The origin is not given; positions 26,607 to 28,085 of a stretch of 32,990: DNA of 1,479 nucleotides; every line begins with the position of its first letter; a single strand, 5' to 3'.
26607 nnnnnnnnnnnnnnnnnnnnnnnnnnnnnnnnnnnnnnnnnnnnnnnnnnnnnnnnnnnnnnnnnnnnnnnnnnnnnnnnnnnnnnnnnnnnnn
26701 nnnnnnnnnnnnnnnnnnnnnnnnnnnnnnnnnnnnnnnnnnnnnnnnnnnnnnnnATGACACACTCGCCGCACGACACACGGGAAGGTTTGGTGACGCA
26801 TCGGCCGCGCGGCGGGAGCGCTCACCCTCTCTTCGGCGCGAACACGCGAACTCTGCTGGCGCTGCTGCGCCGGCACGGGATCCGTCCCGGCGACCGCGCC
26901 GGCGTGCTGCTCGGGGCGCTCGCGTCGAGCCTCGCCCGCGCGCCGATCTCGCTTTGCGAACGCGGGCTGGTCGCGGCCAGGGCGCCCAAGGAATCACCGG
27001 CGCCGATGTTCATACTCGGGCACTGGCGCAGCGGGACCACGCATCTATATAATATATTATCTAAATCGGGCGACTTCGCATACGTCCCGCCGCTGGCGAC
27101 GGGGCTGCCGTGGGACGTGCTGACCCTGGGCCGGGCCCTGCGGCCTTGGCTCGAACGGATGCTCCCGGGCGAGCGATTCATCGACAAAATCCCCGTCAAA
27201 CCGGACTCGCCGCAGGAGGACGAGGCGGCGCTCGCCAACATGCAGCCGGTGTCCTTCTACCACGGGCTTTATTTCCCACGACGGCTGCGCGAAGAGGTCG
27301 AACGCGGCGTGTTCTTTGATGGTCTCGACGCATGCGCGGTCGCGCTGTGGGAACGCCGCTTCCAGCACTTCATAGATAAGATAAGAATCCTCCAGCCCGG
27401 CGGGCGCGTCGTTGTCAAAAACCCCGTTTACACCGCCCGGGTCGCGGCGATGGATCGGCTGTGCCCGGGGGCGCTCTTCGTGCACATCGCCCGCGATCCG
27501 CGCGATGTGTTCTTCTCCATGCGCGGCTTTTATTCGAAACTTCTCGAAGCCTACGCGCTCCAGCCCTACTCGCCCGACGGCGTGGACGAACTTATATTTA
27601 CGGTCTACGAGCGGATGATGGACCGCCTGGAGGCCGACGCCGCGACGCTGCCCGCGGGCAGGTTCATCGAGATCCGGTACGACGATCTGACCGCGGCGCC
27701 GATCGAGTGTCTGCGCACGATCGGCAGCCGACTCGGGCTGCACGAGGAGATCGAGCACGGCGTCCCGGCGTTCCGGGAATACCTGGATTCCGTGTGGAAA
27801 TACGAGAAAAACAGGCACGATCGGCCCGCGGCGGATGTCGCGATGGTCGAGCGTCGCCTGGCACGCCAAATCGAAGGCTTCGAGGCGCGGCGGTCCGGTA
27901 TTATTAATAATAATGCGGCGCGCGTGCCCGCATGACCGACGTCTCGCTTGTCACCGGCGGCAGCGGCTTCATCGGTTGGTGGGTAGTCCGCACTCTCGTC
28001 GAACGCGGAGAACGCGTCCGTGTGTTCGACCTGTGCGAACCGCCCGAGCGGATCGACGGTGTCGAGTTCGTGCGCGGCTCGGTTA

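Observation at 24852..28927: Sulfotransferase-centred lipid-modification module embedded in hopanoid-associated genes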

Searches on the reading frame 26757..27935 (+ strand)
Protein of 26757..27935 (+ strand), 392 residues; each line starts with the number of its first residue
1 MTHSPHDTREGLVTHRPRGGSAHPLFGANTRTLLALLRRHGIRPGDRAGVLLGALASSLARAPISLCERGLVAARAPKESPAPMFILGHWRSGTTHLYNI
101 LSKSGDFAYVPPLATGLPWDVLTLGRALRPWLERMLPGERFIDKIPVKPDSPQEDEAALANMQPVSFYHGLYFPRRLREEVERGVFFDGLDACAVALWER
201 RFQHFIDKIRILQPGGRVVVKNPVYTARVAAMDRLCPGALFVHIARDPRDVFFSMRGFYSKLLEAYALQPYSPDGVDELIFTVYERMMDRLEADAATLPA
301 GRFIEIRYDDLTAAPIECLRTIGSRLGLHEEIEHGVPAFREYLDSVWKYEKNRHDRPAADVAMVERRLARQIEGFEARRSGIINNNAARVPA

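Call 5: search_protein_families(library=pfam, proteins=[window:26757-27935:+], max_evalue=0.01)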
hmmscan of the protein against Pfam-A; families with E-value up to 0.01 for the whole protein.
window:26757-27935:+ (392 aa): 2 families
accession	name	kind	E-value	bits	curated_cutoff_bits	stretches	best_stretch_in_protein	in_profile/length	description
PF13469.12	Sulfotransfer_3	-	5.1e-28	99.2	27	1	83-328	1-212/216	Sulfotransferase family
PF00685.33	Sulfotransfer_1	-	0.00014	21.8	22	1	84-331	4-187/255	Sulfotransferase domain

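Call 6: search_protein_families(library=ncbifam, proteins=[window:26757-27935:+], max_evalue=0.01)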
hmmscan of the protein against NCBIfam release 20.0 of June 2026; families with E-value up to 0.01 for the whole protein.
window:26757-27935:+ (392 aa): 0 families

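Call 7: find_homologous_proteins(query=window:26757-27935:+, max_evalue=1e-10)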
Query window:26757-27935:+ (392 aa): 1632 proteins with E <= 1e-10 among 8000 candidates; the best 120 are listed.
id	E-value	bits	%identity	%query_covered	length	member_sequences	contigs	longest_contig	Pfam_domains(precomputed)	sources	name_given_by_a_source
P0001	1.1e-265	899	100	100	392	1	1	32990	PF13469.13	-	-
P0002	2.3e-236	803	90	100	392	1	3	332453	PF13469.13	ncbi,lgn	-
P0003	1.5e-227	773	86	100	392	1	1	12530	PF13469.13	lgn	-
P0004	1.7e-206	704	81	99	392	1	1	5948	PF13469.13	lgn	-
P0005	4.9e-172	591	70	96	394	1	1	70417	PF13469.13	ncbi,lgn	-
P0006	1.3e-153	530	64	96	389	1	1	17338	PF13469.13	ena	-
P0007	5.4e-150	518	64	95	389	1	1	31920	PF13469.13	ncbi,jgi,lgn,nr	ncbi:MAG: sulfotransferase [Planctomycetota bacterium]|nr:MAG: sulfotransferase [Planctomycetota bac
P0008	1.6e-137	477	62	91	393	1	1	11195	PF13469.13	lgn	-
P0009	1.0e-131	458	68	76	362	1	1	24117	PF13469.13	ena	-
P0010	1.5e-113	398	53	90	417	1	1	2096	PF13469.13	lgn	-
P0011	4.9e-112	393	54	90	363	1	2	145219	PF13469.13,PF00685.34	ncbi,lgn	-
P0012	1.8e-111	391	54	92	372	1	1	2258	PF13469.13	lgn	-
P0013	1.2e-110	389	55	91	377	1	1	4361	PF13469.13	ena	-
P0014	2.7e-109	384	54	88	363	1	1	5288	PF13469.13,PF00685.34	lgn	-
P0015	8.0e-109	383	53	85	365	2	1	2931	PF13469.13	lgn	-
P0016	1.5e-108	382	52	92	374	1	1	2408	PF13469.13,PF00685.34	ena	-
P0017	2.1e-108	381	53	93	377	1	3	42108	PF13469.13,PF17784.8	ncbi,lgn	ncbi:MAG: sulfotransferase family protein [Phycisphaeraceae bacterium]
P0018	6.2e-108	380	51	92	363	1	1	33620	PF13469.13,PF00685.34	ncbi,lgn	-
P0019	1.1e-107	379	52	92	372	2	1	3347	PF13469.13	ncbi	ncbi:MAG: sulfotransferase [Parvularculaceae bacterium]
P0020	1.7e-107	378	53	91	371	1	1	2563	PF13469.13,PF00685.34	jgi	-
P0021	1.9e-107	378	51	92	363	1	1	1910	PF13469.13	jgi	jgi:hypothetical protein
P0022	2.3e-107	378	53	90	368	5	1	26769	PF13469.13,PF00685.34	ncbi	-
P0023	3.1e-107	377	51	94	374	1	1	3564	PF13469.13,PF00685.34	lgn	-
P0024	3.2e-107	377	52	90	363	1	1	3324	PF13469.13,PF00685.34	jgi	-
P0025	3.6e-107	377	51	94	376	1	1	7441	PF13469.13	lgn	-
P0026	5.2e-107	377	55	86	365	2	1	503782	PF13469.13,PF00685.34,PF17784.8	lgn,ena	-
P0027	6.6e-107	376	52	92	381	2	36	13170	PF13469.13,PF00685.34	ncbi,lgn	-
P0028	8.1e-107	376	50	92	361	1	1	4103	PF13469.13,PF00685.34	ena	-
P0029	9.9e-107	376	49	91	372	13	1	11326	PF13469.13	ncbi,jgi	ncbi:MAG: sulfotransferase [Pseudomonadota bacterium]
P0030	1.5e-106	375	49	92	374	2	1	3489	PF13469.13,PF00685.34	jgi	-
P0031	1.8e-106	375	49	94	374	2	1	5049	PF13469.13,PF00685.34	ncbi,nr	ncbi:MAG: sulfotransferase [Marinicaulis sp.]|nr:sulfotransferase [Marinicaulis sp.]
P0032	4.4e-106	374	53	92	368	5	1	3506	PF13469.13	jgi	-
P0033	6.6e-106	373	50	93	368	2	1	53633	PF13469.13,PF00685.34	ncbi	-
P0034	7.7e-106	373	51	92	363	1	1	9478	PF13469.13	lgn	-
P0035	7.7e-106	373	53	90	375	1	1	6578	PF13469.13,PF00685.34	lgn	-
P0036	8.2e-106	373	50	94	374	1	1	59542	PF13469.13,PF00685.34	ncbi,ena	-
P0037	8.3e-106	373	52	90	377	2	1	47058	PF13469.13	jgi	-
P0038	8.8e-106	373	52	91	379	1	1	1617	PF13469.13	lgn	-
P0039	9.0e-106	373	50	96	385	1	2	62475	PF13469.13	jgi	-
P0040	1.1e-105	372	51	90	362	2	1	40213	PF13469.13,PF00685.34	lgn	-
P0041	1.3e-105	372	48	93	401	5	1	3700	PF13469.13,PF00685.34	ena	-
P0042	2.3e-105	371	52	92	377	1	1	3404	PF13469.13,PF00685.34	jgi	jgi:hypothetical protein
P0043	3.3e-105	371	50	90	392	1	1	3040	PF13469.13,PF00685.34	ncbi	-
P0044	5.6e-105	370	49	94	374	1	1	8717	PF13469.13,PF00685.34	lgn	-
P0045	5.9e-105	370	55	81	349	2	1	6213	PF13469.13,PF00685.34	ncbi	ncbi:MAG: sulfotransferase, partial [Alphaproteobacteria bacterium]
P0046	6.7e-105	370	53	91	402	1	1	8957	PF13469.13,PF00685.34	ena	-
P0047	7.0e-105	370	52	92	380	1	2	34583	PF13469.13,PF00685.34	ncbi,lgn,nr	ncbi:MAG: sulfotransferase [Parvularculaceae bacterium]|nr:sulfotransferase [Parvularculaceae bacter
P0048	7.5e-105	370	51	94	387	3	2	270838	PF13469.13,PF00685.34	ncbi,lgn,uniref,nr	ncbi:sulfotransferase family protein [Amphiplicatus metriothermophilus]|uniref:Sulfotransferase fami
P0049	9.8e-105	369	51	91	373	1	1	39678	PF13469.13,PF00685.34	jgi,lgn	-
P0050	1.2e-104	369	51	91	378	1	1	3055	PF13469.13,PF00685.34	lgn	-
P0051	1.7e-104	368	52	90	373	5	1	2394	PF13469.13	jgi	-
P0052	1.9e-104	368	51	90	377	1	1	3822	PF13469.13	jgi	-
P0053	2.1e-104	368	49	93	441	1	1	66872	PF13469.13,PF00685.34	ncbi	-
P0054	2.4e-104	368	51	92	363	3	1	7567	PF13469.13,PF00685.34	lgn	-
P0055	4.8e-104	367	51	93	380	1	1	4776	PF13469.13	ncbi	ncbi:MAG: sulfotransferase [Parvularculaceae bacterium]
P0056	4.8e-104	367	50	94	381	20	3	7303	PF13469.13,PF17784.8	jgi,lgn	jgi:hypothetical protein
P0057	5.2e-104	367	53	89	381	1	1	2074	PF13469.13,PF00685.34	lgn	-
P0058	6.0e-104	367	52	87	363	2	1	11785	PF13469.13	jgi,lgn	jgi:hypothetical protein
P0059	6.4e-104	366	50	94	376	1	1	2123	PF13469.13,PF00685.34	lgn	-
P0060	9.6e-104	366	50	92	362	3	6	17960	PF13469.13,PF00685.34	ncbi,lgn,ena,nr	ncbi:MAG: sulfotransferase [Parvularculaceae bacterium]|nr:MAG: sulfotransferase [Parvularculaceae b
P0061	1.0e-103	366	51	91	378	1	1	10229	PF13469.13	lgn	-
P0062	1.1e-103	366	52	89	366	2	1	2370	PF13469.13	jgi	jgi:hypothetical protein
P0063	1.5e-103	365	53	89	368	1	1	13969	PF13469.13,PF00685.34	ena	-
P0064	1.8e-103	365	47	94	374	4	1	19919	PF13469.13,PF00685.34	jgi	jgi:omega-hydroxy-beta-dihydromenaquinone-9 sulfotransferase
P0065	1.9e-103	365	48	94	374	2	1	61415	PF13469.13,PF00685.34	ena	-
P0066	2.2e-103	365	48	95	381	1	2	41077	PF13469.13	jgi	jgi:hypothetical protein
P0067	2.4e-103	365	50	90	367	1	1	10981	PF13469.13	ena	-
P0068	2.4e-103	365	51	90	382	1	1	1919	PF13469.13,PF00685.34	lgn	-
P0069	2.5e-103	365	51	92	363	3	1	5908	PF13469.13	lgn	-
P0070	2.7e-103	364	48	94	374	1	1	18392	PF13469.13,PF00685.34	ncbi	-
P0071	3.8e-103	364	52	91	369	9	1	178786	PF13469.13,PF00685.34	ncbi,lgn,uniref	ncbi:sulfotransferase [Rhodothalassium salexigens]|uniref:sulfotransferase n=1 Tax=Rhodothalassium s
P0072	3.8e-103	364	49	92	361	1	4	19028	PF13469.13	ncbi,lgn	-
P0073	3.8e-103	364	50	92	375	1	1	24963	PF13469.13,PF00685.34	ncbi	ncbi:MAG: sulfotransferase [Parvularculaceae bacterium]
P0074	4.0e-103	364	51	90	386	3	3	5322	PF13469.13,PF00685.34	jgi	jgi:hypothetical protein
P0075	4.1e-103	364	50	92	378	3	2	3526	PF13469.13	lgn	-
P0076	4.2e-103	364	48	94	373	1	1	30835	PF13469.13,PF00685.34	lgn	-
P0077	4.3e-103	364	50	94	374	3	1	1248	PF13469.13,PF00685.34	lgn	-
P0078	4.4e-103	364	51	89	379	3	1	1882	PF13469.13,PF00685.34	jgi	jgi:hypothetical protein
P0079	4.8e-103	364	53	86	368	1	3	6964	PF13469.13,PF00685.34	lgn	-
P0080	5.1e-103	363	53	85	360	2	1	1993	PF13469.13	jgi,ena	-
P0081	6.5e-103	363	51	89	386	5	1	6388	PF13469.13,PF00685.34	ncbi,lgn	ncbi:MAG: sulfotransferase [Amphiplicatus sp.]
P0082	6.6e-103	363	51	90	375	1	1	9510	PF13469.13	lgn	-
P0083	6.8e-103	363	48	91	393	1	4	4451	PF13469.13,PF00685.34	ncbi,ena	-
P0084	6.9e-103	363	50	89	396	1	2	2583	PF13469.13,PF00685.34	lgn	-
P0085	7.1e-103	363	49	91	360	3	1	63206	PF13469.13,PF00685.34,PF17784.8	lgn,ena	-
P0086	8.8e-103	363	49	92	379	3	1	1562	PF13469.13,PF00685.34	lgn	-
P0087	9.2e-103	363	49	92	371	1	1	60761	PF13469.13,PF00685.34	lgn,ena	-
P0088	1.1e-102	362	49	92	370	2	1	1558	PF13469.13,PF00685.34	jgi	jgi:hypothetical protein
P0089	1.1e-102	362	49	91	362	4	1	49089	PF13469.13,PF00685.34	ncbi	ncbi:MAG: sulfotransferase [Pseudomonadota bacterium]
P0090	1.2e-102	362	48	92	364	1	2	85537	PF13469.13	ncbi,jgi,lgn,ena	-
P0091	1.2e-102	362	50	91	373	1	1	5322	PF13469.13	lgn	-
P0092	1.3e-102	362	52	90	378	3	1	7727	PF13469.13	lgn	-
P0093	1.3e-102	362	50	90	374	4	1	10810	PF13469.13,PF00685.34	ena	-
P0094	1.3e-102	362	51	92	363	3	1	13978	PF13469.13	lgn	-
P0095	1.3e-102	362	49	92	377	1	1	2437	PF13469.13,PF00685.34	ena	-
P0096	1.3e-102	362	50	91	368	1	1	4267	PF13469.13,PF00685.34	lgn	-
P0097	1.5e-102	362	51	90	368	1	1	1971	PF13469.13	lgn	-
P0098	1.7e-102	362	51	92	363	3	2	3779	PF13469.13,PF00685.34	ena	-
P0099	1.8e-102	362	48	92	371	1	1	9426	PF13469.13,PF00685.34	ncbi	-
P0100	2.1e-102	361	50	91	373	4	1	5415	PF13469.13,PF00685.34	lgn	-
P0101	2.3e-102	361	49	95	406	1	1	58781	PF13469.13,PF00685.34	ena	-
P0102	2.5e-102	361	50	92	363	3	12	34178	PF13469.13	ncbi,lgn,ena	-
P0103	2.7e-102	361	52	89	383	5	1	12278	PF13469.13,PF00685.34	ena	-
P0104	2.8e-102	361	51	91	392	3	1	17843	PF13469.13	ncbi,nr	ncbi:MAG: sulfotransferase [Alphaproteobacteria bacterium]|nr:sulfotransferase [Alphaproteobacteria 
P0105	2.8e-102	361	50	92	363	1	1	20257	PF13469.13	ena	-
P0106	3.1e-102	361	51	91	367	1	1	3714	PF13469.13,PF00685.34,PF17784.8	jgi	-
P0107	3.2e-102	361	50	92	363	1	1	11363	PF13469.13,PF00685.34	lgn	-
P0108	3.3e-102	361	49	89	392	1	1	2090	PF13469.13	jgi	-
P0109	3.6e-102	361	53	88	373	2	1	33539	PF13469.13,PF00685.34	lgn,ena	-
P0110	4.4e-102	360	46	100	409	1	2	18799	PF13469.13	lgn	-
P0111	4.4e-102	360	46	94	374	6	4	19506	PF13469.13,PF00685.34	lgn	-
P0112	4.5e-102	360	51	90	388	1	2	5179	PF13469.13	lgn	-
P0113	4.5e-102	360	49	92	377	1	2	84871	PF13469.13,PF00685.34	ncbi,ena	-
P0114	4.7e-102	360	49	94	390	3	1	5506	PF13469.13,PF00685.34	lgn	-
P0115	5.2e-102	360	49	92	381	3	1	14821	PF13469.13,PF00685.34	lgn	-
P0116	5.4e-102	360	48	92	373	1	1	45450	PF13469.13,PF00685.34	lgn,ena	-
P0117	5.8e-102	360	51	92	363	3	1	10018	PF13469.13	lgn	-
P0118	5.8e-102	360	51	90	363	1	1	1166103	PF13469.13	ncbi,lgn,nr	ncbi:MAG: sulfotransferase [Parvularculaceae bacterium]|nr:sulfotransferase [Parvularculaceae bacter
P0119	6.3e-102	360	49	92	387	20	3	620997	PF13469.13,PF00685.34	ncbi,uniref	ncbi:sulfotransferase family protein [Hyphococcus sp.]|uniref:sulfotransferase family protein n=1 Ta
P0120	7.2e-102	360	49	91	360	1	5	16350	PF13469.13,PF00685.34,PF17784.8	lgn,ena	-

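Call 12: find_related_loci(query=A1, collection=genome_contigs, flank=10000)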
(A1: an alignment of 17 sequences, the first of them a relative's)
Query A1 (392 aa) in genome_contigs; peptide patterns used: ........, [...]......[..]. (x = any residue, [..] = any of these).
600 stretches matched a pattern (row limit reached: there are more); 587 encode a relative of the query (tblastn E <= 1e-3); the best 80 are kept; 80 distinct loci.
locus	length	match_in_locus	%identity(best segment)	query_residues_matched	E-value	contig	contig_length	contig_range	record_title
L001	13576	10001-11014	54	20-356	1e-113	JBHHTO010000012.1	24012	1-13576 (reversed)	MAG: Rhodothalassiaceae bacterium isolate s1_sp2_bin.22 NODE_92_length_24012_cov_5.258797, whole genome shotgun sequence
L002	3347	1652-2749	52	15-381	1e-113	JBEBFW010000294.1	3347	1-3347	MAG: Parvularculaceae bacterium isolate ASF_6 NODE_29887_length_3347_cov_3.734606, whole genome shotgun sequence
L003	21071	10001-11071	49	22-379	1e-110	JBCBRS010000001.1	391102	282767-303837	MAG: Pseudomonadota bacterium isolate J06636_5 NODE_1_length_391102_cov_24.863108, whole genome shotgun sequence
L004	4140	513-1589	52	22-381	2e-111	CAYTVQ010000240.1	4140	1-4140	MAG TPA_asm: uncultured Caulobacterales bacterium isolate SRP173033_co3_114 genome assembly, contig: NODE_34923_length_4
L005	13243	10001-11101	49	22-389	2e-110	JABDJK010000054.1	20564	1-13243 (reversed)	MAG: Marinicaulis sp. isolate SS_bin_21 k127_1465676, whole genome shotgun sequence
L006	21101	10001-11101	50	22-389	1e-109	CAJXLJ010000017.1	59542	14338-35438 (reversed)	MAG TPA_asm: uncultured Parvularculaceae bacterium isolate SRR6201692_bin.4_MetaBAT_v2.12.1_MAG genome assembly, contig:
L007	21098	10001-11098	51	22-388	1e-108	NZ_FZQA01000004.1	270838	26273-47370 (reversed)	Amphiplicatus metriothermophilus strain CGMCC 1.12710, whole genome shotgun sequence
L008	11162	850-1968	49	9-382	6e-108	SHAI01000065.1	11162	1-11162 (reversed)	MAG: Parvularculaceae bacterium isolate MED-G105 Parvularculaceae-MED-G105-C65, whole genome shotgun sequence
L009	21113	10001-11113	47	2-373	4e-107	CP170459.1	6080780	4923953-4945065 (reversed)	MAG: Verrucomicrobiota bacterium isolate tig00002468 chromosome, complete genome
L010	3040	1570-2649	50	16-373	2e-110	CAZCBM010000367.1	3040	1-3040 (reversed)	MAG TPA_asm: uncultured Rhodospirillales bacterium isolate SRP141376_co3_434 genome assembly, contig: NODE_78685_length_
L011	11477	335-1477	47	8-389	4e-107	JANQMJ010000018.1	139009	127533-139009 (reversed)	MAG: Parvularculaceae bacterium isolate PL25a_bin.97 k99_2549923, whole genome shotgun sequence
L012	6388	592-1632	51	22-369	5e-107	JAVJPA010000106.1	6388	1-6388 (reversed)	MAG: Amphiplicatus sp. isolate A1-SPW-36 k141_13072, whole genome shotgun sequence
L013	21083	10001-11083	48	21-381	2e-106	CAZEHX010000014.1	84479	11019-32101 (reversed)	MAG TPA_asm: uncultured Parvibaculaceae bacterium isolate binchicken_co47_155 genome assembly, contig: NODE_152_length_8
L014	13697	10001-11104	46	22-390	2e-106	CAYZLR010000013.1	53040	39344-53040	MAG TPA_asm: uncultured Caulobacterales bacterium isolate SRP065251_co1_2 genome assembly, contig: NODE_301_length_53040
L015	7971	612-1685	49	23-381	6e-106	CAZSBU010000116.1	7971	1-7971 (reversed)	MAG TPA_asm: uncultured Caulobacterales bacterium isolate SRP072547_co1_146 genome assembly, contig: NODE_19008_length_7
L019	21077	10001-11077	48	22-381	2e-104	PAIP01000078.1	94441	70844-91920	MAG: Parvularcula sp. isolate NAT21 MHASMcontig_983288, whole genome shotgun sequence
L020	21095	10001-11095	50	14-379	3e-104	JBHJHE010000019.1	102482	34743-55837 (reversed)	MAG: Parvularculaceae bacterium isolate sb_S12C5395 S12Ck141_221472, whole genome shotgun sequence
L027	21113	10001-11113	47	10-381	8e-104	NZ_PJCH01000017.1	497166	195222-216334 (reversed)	Hyphococcus luteus strain SY-3-19 17, whole genome shotgun sequence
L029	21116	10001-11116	49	4-375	8e-104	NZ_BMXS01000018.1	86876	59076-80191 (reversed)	Litchfieldella qijiaojingensis strain KCTC 22228 sequence18, whole genome shotgun sequence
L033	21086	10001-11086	46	20-381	1e-102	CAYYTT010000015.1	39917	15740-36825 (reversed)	MAG TPA_asm: uncultured Alphaproteobacteria bacterium isolate SRP128890_co1_225 genome assembly, contig: NODE_1731_lengt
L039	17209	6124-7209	46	19-381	2e-102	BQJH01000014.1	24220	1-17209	MAG: Hyphococcus sp. DHS20C05 DNA, sequence014, whole genome shotgun sequence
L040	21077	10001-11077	48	22-381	5e-102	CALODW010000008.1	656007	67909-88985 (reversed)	MAG: uncultured Alphaproteobacteria bacterium isolate LOGT_bin.0022 genome assembly, contig: contig_20201, whole genome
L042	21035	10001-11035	49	21-365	5e-102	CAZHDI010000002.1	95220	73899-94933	MAG TPA_asm: uncultured Alphaproteobacteria bacterium isolate SRP128890_co1_195 genome assembly, contig: NODE_344_length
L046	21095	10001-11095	45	16-381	9e-101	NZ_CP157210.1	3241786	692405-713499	Hyphococcus sp. DH-69 chromosome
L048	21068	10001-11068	47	15-373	3e-100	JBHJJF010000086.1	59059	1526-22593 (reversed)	MAG: Candidatus Phaeomarinobacter sp. isolate pac_S2C5545 S2Ck141_480023, whole genome shotgun sequence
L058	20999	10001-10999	51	23-354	4e-98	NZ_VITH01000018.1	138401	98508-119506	Azospirillum brasilense strain BR 11650 Ga0314197_118, whole genome shotgun sequence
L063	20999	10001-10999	51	23-354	6e-98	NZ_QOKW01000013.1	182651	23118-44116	Roseomonas genomospecies 6 strain ATCC 49961 NODE_13_length_182651_cov_50.986972, whole genome shotgun sequence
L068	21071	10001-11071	48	1-360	6e-100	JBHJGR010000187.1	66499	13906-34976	MAG: Elainellaceae cyanobacterium isolate sb_S4C509_1 S4Ck141_242684, whole genome shotgun sequence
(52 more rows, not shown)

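Call 16: search_protein_families(library=pfam, proteins=[L015:1728-2870:+, L013:19890-20585:+, L020:19866-21020:-, L042:15591-16520:+, L039:4124-5902:-, L033:16886-18166:+, L040:14687-16054:-, L019:4089-7907:-, L063:18220-19167:+, L046:4548-5282:+], max_evalue=0.001)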
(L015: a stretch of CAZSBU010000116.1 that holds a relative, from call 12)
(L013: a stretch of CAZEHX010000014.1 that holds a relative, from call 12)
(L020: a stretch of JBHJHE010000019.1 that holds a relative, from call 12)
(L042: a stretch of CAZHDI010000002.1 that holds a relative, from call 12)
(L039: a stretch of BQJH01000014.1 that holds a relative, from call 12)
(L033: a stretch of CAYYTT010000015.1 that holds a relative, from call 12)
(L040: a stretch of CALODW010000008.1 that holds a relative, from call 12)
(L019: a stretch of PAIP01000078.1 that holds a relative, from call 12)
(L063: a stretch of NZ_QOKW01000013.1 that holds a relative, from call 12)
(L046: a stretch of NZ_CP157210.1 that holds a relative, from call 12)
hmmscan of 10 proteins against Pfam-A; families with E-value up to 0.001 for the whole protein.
L015:1728-2870:+ (380 aa): 1 family
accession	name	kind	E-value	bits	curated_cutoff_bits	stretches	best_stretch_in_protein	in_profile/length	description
PF01436.27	NHL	-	0.00014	22.1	20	0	236-257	4-25/28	NHL repeat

L013:19890-20585:+ (231 aa): 1 family
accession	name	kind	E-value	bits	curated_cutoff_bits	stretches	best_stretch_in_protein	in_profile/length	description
PF01048.26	PNP_UDP_1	-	9.5e-21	74.7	25.1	1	31-172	49-211/233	Phosphorylase superfamily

L020:19866-21020:- (384 aa): 2 families
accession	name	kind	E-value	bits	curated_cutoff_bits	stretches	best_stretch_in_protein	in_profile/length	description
PF11946.13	DUF3463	-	3.1e-60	202.3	31.3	1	194-329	1-133/134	Domain of unknown function (DUF3463)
PF04055.27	Radical_SAM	-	3.7e-23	82.9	29.5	1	35-187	4-166/166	Radical SAM superfamily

L042:15591-16520:+ (309 aa): 1 family
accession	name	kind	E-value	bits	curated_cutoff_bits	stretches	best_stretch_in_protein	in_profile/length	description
PF00494.24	SQS_PSY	-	6.6e-71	239.5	26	1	37-292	2-262/263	Squalene/phytoene synthase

L039:4124-5902:- (592 aa): 3 families
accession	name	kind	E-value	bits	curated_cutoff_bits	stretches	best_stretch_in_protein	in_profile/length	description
PF01103.29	Omp85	-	7.7e-42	144.4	24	1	304-592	1-325/325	Omp85 superfamily domain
PF07244.20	POTRA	-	9e-07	30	21.3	0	205-277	2-79/79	Surface antigen variable number repeat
PF17243.7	POTRA_TamA_1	-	0.00042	20.8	26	1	51-116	10-73/74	POTRA domain TamA domain 1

L033:16886-18166:+ (426 aa): 6 families
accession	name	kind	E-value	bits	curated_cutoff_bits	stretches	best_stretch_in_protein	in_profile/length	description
PF01593.30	Amino_oxidase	-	5e-25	89.1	19.8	1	17-420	1-442/443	Flavin containing amine oxidoreductase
PF13450.12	NAD_binding_8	-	9.9e-13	48.6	21.9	1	12-75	1-64/68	NAD(P)-binding Rossmann-like domain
PF01266.30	DAO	-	1.1e-08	35.4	27.9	1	10-138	2-140/353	FAD dependent oxidoreductase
PF00890.30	FAD_binding_2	-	4.3e-05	23.3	20.4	1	12-44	4-36/414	FAD binding domain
PF07992.20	Pyr_redox_2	-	7.4e-05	22.7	26.1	1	10-46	3-40/291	Pyridine nucleotide-disulphide oxidoreductase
PF01134.28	GIDA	-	0.00061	19.4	22.1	1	10-39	2-31/391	Glucose inhibited division protein A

L040:14687-16054:- (455 aa): 4 families
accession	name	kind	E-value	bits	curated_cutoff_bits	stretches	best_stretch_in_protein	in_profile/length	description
PF13506.12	Glyco_transf_21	-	3.9e-18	66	21.7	1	172-322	5-146/174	Glycosyl transferase family 21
PF00535.33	Glycos_transf_2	-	2.7e-17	63.7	23.3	1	116-293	3-167/168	Glycosyl transferase family 2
PF13641.12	Glyco_tranf_2_3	-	1.3e-13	52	27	1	111-314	1-195/230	Glycosyltransferase like family 2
PF13632.12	Glyco_trans_2_3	-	3.4e-05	24.2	27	1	205-400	1-192/198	Glycosyl transferase family group 2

L019:4089-7907:- (1272 aa): 1 family
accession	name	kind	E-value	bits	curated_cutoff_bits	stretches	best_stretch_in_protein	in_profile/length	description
PF04357.19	TamB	-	3.4e-54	185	22.4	1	930-1272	8-381/381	TamB, inner membrane protein subunit of TAM complex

L063:18220-19167:+ (315 aa): 0 families

L046:4548-5282:+ (244 aa): 0 families
